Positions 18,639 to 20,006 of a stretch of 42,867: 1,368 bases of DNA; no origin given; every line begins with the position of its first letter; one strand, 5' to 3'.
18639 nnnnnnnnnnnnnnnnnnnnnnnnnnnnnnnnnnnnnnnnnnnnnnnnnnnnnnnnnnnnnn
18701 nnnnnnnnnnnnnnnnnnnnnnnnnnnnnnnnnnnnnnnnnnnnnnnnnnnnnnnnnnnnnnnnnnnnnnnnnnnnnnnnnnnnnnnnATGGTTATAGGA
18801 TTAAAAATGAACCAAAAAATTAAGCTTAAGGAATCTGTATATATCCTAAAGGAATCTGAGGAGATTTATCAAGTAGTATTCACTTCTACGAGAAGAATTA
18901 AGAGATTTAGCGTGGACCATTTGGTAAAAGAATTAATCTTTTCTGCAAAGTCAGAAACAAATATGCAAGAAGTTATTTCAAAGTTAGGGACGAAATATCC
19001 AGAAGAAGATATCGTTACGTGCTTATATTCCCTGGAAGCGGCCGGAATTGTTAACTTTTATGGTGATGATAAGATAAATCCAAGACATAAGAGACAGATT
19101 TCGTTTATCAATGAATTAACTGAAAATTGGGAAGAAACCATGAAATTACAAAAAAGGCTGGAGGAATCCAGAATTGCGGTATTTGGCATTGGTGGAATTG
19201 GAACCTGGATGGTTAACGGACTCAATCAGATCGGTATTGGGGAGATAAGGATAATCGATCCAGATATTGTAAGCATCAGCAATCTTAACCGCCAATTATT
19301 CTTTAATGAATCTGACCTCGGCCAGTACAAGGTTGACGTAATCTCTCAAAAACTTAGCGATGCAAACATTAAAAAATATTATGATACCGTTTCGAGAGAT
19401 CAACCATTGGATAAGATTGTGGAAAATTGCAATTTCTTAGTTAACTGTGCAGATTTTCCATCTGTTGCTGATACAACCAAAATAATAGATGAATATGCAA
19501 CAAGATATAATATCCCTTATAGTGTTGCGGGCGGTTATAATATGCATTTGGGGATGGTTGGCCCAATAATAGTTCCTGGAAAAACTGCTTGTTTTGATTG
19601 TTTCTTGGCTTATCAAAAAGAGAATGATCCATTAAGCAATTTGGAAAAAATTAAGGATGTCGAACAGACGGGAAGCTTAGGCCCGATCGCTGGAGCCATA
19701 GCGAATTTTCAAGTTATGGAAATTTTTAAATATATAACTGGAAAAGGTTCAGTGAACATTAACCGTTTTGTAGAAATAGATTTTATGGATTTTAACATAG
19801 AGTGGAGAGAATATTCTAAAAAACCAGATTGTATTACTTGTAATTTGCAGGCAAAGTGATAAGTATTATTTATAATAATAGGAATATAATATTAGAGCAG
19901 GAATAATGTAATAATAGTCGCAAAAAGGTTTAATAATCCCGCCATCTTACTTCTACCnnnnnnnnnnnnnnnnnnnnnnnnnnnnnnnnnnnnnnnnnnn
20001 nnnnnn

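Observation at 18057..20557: Candidate archaeal peptide-modification (RiPP-like) operon: 51-aa peptide, GExHG/GxxHL protein, RRE-like ThiF/E1 adenylyltransferase and half-MFS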

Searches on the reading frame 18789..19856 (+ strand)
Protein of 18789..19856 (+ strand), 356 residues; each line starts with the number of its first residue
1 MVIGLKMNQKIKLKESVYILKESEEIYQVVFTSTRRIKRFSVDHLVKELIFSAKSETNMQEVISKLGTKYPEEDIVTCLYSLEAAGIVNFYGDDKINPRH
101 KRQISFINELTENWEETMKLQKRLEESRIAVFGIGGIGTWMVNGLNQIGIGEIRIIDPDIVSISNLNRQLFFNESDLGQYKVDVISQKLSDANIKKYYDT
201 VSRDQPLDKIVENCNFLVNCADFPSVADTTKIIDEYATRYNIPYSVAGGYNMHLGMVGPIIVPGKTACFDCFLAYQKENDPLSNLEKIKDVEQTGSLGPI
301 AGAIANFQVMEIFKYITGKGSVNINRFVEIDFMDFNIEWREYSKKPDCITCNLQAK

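Call 8: search_protein_families(library=pfam, proteins=[window:18789-19856:+], max_evalue=1)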
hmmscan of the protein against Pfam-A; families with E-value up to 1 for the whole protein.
window:18789-19856:+ (356 aa): 5 families
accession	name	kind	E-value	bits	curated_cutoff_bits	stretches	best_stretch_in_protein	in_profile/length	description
PF00899.27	ThiF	-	3.1e-45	154.6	28.1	1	119-348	13-236/238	ThiF family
PF02826.25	2-Hacid_dh_C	-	0.0078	16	25.1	1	112-158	21-67/178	D-isomer specific 2-hydroxyacid dehydrogenase, NAD binding domain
PF03721.20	UDPG_MGDP_dh_N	-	0.026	14.5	27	1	128-185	2-59/187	UDP-glucose/GDP-mannose dehydrogenase family, NAD binding domain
PF07923.18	N1221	-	0.054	13.1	27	1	99-233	53-126/289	N1221-like protein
PF10960.13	Holin_BhlA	-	0.14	12.6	22.6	0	93-126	34-67/70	BhlA holin family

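Call 9: search_protein_families(library=ncbifam, proteins=[window:18789-19856:+], max_evalue=1)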
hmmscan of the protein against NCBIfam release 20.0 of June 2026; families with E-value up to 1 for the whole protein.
window:18789-19856:+ (356 aa): 33 families (the best 25 are shown)
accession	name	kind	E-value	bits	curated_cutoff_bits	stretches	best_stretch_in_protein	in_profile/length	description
TIGR02356.1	adenyl_thiF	equivalog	2.2e-29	102.3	275.25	1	118-315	13-202/203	thiazole biosynthesis adenylyltransferase ThiF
NF004281.0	PRK05690.1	subfamily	2.5e-28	99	266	1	118-352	24-249/250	molybdopterin-synthase adenylyltransferase MoeB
NF006204.0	PRK08328.1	equivalog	1.4e-25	90.3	339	1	120-334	21-223/231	hypothetical protein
NF047750.1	SAMPActivE1UbaA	equivalog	1.6e-25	90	450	1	121-352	27-249/270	SAMP-activating enzyme E1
TIGR02355.1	moeB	equivalog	1.4e-24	86.8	376.55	1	119-351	17-240/240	molybdopterin-synthase adenylyltransferase MoeB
NF006444.0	PRK08762.1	equivalog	4.2e-23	81.6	449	1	119-354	140-370/387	molybdopterin-synthase adenylyltransferase MoeB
NF009123.0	PRK12475.1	subfamily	7.2e-21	74.8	510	1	119-352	17-244/338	MoeB/ThiF family adenylyltransferase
NF006395.0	PRK08644.1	equivalog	3.9e-19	69.1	159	1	116-225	20-131/215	sulfur carrier protein ThiS adenylyltransferase ThiF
NF004111.0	PRK05600.1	equivalog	1.1e-18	67.5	437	1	119-191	34-106/371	ThiF family adenylyltransferase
NF006077.0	PRK08223.1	equivalog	4.1e-18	65.4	266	1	117-253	19-157/296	hypothetical protein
NF005902.0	PRK07878.1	equivalog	8.4e-16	57.8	647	1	118-348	34-260/392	adenylyltransferase/sulfurtransferase MoeZ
NF011696.0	PRK15116.1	equivalog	1.8e-15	57.3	304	1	123-250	27-155/268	tRNA cyclic N6-threonylcarbamoyladenosine(37) synthase TcdA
TIGR02354.1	thiF_fam2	equivalog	2.4e-15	56.9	152.2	1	116-225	11-122/200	thiamine biosynthesis protein ThiF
NF005646.0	PRK07411.1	equivalog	1.1e-13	51.1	633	1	118-347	30-249/390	molybdopterin-synthase adenylyltransferase MoeB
NF011425.0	PRK14852.1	equivalog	3.2e-11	41.9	1337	1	121-282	327-487/989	hypothetical protein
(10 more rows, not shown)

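Call 10: search_solved_structures(query=window:18789-19856:+, max_evalue=0.001, show_alignments=2)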
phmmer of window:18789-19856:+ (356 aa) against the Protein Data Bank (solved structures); distinct sequences matched with E-value up to 0.001: 58.
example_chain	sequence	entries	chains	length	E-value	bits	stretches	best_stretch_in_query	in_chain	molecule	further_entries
3h5a_A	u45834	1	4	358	1.5e-23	86.8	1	69-352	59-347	MccB protein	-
3h5n_A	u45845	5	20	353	1.6e-23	86.8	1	69-352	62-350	MccB protein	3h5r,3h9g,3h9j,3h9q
6om4_A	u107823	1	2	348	2.4e-23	86.2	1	69-351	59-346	MccB protein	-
5ff5_A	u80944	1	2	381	6.9e-18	68.2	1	99-270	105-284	PaaA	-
5tr4_A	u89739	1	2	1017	1.3e-16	64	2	123-235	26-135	Ubiquitin-activating enzyme E1 1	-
3cmm_A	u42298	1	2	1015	1.6e-16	63.8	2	123-235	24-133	Ubiquitin-activating enzyme E1 1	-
6nya_A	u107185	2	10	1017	1.6e-16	63.8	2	123-235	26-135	Ubiquitin-activating enzyme E1 1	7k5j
5l6h_A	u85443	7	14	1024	1.6e-16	63.8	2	123-235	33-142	Ubiquitin-activating enzyme E1 1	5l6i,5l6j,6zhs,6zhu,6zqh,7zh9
4nnj_A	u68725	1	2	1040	1.6e-16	63.8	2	122-235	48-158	Ubiquitin-activating enzyme E1 1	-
6zht_C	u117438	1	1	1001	8.2e-16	61.4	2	123-235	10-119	Ubiquitin-activating enzyme E1 1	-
1jw9_B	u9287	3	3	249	3.3e-14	56.2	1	121-352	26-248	MOLYBDOPTERIN BIOSYNTHESIS MOEB PROTEIN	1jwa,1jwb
1zud_1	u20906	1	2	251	8.1e-13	51.6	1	120-319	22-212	Adenylyltransferase thiF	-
1zfn_A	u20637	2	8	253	8.1e-13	51.6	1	120-319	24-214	Adenylyltransferase thiF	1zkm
3dbh_B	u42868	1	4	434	8.3e-12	48.2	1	117-192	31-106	NEDD8-activating enzyme E1 catalytic subunit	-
3dbr_B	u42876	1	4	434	9.5e-12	48.1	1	117-192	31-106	NEDD8-activating enzyme E1 catalytic subunit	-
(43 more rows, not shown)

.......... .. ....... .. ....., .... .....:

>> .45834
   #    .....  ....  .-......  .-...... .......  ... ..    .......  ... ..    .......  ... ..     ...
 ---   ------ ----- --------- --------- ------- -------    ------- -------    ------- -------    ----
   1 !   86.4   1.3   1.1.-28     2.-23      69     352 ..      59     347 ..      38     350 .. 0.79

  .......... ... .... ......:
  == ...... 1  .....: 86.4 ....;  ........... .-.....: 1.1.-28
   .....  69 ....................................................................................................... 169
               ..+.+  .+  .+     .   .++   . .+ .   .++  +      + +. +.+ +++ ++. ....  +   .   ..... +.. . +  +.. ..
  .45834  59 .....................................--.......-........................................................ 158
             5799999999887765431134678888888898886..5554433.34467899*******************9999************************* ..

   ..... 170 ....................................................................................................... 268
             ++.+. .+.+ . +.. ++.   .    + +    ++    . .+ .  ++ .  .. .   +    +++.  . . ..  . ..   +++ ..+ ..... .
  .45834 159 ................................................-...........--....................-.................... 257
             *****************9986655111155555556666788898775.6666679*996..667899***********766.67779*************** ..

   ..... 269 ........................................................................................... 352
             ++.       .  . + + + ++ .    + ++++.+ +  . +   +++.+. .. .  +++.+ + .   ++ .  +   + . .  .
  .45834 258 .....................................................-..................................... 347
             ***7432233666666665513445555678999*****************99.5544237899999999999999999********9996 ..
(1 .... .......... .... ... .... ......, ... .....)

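Call 12: find_homologous_proteins(query=window:18789-19856:+, max_evalue=1e-10)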
Query window:18789-19856:+ (356 aa): 295 proteins with E <= 1e-10 among 2751 candidates; the best 120 are listed.
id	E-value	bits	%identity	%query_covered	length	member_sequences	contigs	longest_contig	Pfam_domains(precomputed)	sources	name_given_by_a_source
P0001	6.5e-233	790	100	98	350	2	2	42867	PF00899.28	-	-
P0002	4.4e-151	521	64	97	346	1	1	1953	PF00899.28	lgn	-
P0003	2.0e-149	516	64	97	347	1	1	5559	PF00899.28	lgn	-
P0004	2.5e-149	515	63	97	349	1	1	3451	PF00899.28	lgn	-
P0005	1.4e-148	513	63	97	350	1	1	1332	PF00899.28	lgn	-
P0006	1.8e-145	503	62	97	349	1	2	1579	PF00899.28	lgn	-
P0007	2.7e-143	495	61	97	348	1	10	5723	PF00899.28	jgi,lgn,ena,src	-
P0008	2.7e-143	495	61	96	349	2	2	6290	PF00899.28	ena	-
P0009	8.3e-142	491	61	97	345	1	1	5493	PF00899.28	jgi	-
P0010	2.0e-141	489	61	96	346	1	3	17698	PF00899.28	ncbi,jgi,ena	-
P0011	2.3e-140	486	61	96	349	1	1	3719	PF00899.28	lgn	-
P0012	2.7e-140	486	65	94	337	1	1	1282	PF00899.28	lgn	-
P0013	3.6e-140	485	61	96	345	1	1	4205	PF00899.28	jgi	-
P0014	1.9e-139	483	64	93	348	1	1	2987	PF00899.28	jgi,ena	-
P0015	2.3e-139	483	62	97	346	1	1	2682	PF00899.28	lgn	-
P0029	4.2e-136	472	62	96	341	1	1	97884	PF00899.28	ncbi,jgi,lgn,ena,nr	ncbi:MAG: ThiF family adenylyltransferase [Nanoarchaeota archaeon]|nr:ThiF family adenylyltransferas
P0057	1.4e-132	460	60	94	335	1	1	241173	PF00899.28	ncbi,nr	ncbi:SAMP-activating enzyme E1 [uncultured archaeon]|nr:SAMP-activating enzyme E1 [uncultured archae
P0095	8.5e-130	451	59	95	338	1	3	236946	PF00899.28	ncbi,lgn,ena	ncbi:MAG: ThiF family adenylyltransferase [Candidatus Nanoarchaeia archaeon]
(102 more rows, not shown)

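Call 13: find_encoding_contigs(protein=P0029, flank=5000, max_places=2)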
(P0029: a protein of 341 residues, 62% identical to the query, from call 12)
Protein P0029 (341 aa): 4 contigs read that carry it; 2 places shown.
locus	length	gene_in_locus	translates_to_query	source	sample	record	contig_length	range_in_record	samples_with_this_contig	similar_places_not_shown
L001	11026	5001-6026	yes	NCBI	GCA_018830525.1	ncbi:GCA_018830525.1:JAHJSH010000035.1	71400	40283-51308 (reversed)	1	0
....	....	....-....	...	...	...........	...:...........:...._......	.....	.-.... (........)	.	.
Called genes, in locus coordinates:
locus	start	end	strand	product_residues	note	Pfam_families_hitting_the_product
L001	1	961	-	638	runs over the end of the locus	PF07581:Glug (faint)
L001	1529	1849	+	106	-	-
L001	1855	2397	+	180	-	-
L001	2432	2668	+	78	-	-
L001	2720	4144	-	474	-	PF04851:ResIII, PF00270:DEAD, PF06862:Utp25_C (weak), PF00271:Helicase_C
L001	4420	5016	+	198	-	-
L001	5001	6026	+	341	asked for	PF00899:ThiF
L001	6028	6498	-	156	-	PF03073:TspO_MBR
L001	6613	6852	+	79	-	PF18929:DUF5678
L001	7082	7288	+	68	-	-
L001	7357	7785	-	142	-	PF13650:Asp_protease_2 (weak)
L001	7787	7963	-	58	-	PF18929:DUF5678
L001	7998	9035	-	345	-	PF01926:MMR_HSR1, PF02421:FeoB_N (weak)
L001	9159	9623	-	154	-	-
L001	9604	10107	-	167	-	PF00293:NUDIX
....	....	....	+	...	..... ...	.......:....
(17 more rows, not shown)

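Call 14: find_encoding_contigs(protein=P0057, flank=5000, max_places=2)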
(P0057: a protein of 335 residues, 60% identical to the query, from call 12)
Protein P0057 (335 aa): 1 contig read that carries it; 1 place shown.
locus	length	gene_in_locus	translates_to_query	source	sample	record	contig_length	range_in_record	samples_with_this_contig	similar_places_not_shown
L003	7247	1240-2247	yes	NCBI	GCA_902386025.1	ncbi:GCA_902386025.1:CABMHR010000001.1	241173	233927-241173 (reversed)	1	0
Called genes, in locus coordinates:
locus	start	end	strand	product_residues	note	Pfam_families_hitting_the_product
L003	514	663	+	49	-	-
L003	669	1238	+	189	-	-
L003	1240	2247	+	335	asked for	PF00899:ThiF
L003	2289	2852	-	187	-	PF02384:N6_Mtase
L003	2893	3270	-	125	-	-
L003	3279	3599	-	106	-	-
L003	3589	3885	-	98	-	-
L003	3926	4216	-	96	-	-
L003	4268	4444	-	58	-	-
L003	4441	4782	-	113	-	-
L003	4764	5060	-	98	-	-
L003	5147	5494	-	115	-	PF00076:RRM_1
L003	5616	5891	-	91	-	PF14947:HTH_45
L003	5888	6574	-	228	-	-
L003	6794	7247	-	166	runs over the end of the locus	PF03073:TspO_MBR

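Call 15: find_encoding_contigs(protein=P0095, flank=5000, max_places=2)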
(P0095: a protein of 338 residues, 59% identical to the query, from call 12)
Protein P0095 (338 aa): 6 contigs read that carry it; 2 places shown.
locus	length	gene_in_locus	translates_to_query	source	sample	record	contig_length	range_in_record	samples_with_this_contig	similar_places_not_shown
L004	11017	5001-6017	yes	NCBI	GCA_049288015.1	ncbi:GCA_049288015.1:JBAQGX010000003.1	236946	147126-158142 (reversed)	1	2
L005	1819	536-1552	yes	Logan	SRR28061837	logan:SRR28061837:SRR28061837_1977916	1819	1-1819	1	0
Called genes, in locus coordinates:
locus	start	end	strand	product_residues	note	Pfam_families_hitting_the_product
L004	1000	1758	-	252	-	-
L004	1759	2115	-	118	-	PF12643:MazG-like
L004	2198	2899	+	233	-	PF00106:adh_short, PF08659:KR, PF13561:adh_short_C2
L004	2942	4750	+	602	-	PF00122:E1-E2_ATPase, PF00702:Hydrolase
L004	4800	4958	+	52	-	-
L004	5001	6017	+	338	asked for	PF00899:ThiF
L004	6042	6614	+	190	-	-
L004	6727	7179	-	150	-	-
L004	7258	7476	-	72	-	PF04070:DUF378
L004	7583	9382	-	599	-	PF13522:GATase_6, PF13537:GATase_7, PF01380:SIS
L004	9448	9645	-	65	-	-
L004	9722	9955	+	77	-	-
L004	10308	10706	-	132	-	-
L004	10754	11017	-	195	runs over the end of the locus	-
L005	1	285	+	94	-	?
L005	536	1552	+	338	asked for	PF00899:ThiF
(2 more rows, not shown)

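Call 23: find_related_loci(query=A1, collection=genome_contigs, flank=4000)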
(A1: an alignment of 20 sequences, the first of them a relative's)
Query A1 (350 aa) in genome_contigs; peptide patterns used: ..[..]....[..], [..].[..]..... (x = any residue, [..] = any of these).
113 stretches matched a pattern; 45 encode a relative of the query (tblastn E <= 1e-3); 45 distinct loci.
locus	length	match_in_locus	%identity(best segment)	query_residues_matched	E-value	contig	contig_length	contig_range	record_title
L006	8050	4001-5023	61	4-345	2e-148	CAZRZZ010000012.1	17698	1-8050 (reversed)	MAG TPA_asm: uncultured Methanosarcinales archaeon isolate binchicken_co21_487 genome assembly, contig: NODE_1831_length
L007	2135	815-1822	62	1-336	3e-155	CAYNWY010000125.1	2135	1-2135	MAG TPA_asm: Candidatus Woesearchaeota archaeon isolate binchicken_co387_31 genome assembly, contig: NODE_76023_length_2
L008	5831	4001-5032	60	1-344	2e-142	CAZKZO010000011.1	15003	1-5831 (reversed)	MAG TPA_asm: Candidatus Woesearchaeota archaeon isolate binchicken_co17_241 genome assembly, contig: NODE_9337_length_15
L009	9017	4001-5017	62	1-340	3e-142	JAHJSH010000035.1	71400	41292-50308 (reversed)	MAG: Nanoarchaeota archaeon isolate OS_PC_MetaG.mb.194 OS_PC_MetaG.mb.194_k141_764141, whole genome shotgun sequence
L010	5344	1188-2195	60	1-336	5e-142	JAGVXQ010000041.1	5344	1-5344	Candidatus Woesearchaeota archaeon isolate RIFCSPHIGHO2_01_FULL_38_8 rifcsphigho2_01_scaffold_49080, whole genome shotgu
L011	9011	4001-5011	61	1-338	2e-139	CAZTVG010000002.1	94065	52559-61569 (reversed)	MAG TPA_asm: Candidatus Woesearchaeota archaeon isolate binchicken_co202_56 genome assembly, contig: NODE_56_length_9406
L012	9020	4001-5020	59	1-340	1e-138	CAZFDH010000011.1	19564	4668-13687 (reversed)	MAG TPA_asm: Candidatus Woesearchaeota archaeon isolate SRP329715_co1_134 genome assembly, contig: NODE_4081_length_1956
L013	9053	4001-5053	58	1-350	5e-138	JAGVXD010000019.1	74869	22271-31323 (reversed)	Candidatus Pacearchaeota archaeon isolate RIFCSPHIGHO2_12_FULL_36_23 rifcsphigho2_12_scaffold_2485, whole genome shotgun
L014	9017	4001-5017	61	1-339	5e-138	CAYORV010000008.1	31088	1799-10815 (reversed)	MAG TPA_asm: Candidatus Woesearchaeota archaeon isolate SRP104257_co1_218 genome assembly, contig: NODE_614_length_31088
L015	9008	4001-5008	60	1-336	1e-137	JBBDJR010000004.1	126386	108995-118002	MAG: Candidatus Pacearchaeota archaeon isolate LejiaA_36_51 Lejia_A_245_length_126386_cov_31, whole genome shotgun seque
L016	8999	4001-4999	60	4-336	1e-137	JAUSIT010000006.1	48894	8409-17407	MAG: Nanoarchaeota archaeon isolate E14_metabat.bin.268 E14_k141_1438117, whole genome shotgun sequence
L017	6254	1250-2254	61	4-338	2e-137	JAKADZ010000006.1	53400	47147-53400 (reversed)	MAG: Nanoarchaeota archaeon isolate WY1.bin114 NODE_900_length_53400_cov_5.162446, whole genome shotgun sequence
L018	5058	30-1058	59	1-343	2e-137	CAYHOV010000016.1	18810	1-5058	MAG TPA_asm: Candidatus Woesearchaeota archaeon isolate ERP119705_co14_559 genome assembly, contig: NODE_2974_length_188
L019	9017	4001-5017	60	1-339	8e-137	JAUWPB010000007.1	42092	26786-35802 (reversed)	MAG: Nanoarchaeota archaeon isolate CSMAG_2465 CSMAG_2465_k141_895211_length_42092_cov_48.8501, whole genome shotgun seq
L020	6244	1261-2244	60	9-336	4e-137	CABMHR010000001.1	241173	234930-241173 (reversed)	uncultured archaeon isolate LFW-273_1 genome assembly, contig: LFW2731_1, whole genome shotgun sequence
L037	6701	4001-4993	55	3-333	2e-128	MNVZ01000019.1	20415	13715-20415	MAG: Candidatus Pacearchaeota archaeon CG1_02_39_14 cg1_0.2_scaffold_2103_c, whole genome shotgun sequence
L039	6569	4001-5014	52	1-337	2e-119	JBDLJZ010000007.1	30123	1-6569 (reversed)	MAG: Nanoarchaeota archaeon isolate MAG119 MAG119_7, whole genome shotgun sequence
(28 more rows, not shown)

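Call 46: search_protein_families(library=pfam, proteins=[L037:2453-3385:+], max_evalue=1)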
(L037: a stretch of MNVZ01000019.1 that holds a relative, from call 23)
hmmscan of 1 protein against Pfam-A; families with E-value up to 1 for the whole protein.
L037:2453-3385:+ (311 aa): 0 families
